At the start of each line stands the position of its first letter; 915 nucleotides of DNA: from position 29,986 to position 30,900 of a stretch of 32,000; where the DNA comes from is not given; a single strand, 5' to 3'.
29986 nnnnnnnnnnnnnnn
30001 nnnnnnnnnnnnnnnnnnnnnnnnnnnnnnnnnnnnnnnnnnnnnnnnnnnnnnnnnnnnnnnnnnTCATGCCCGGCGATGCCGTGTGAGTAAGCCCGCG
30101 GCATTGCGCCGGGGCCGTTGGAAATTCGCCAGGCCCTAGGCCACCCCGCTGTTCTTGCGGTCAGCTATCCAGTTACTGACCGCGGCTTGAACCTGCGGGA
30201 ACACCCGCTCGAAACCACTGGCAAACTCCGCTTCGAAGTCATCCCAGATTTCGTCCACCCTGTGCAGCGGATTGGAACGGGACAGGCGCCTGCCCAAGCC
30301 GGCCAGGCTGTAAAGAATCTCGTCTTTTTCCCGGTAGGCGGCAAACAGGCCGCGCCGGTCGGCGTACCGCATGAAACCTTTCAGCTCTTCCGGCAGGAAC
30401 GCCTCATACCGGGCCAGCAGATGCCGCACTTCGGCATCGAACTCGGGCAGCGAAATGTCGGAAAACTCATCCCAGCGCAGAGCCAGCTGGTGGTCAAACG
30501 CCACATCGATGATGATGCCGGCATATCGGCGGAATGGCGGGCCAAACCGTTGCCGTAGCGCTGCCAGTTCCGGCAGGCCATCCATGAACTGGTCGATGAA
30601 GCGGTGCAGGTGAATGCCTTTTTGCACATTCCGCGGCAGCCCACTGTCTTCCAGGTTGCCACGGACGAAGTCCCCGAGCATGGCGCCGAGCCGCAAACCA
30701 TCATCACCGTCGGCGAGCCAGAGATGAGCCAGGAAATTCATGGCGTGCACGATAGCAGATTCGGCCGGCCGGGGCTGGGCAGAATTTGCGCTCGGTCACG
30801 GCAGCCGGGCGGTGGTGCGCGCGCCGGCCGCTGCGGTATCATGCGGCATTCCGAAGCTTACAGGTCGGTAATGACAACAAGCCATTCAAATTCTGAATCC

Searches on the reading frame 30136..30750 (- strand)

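Call 19: search_protein_families(library=pfam, proteins=[window:30136-30750:-], max_evalue=0.001)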
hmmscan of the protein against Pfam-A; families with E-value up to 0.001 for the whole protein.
window:30136-30750:- (204 aa): 1 family
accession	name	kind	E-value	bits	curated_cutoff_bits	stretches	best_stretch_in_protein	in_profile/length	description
PF04336.18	ACP_PD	-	2.1e-53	181.6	27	1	4-187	1-183/183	Acyl carrier protein phosphodiesterase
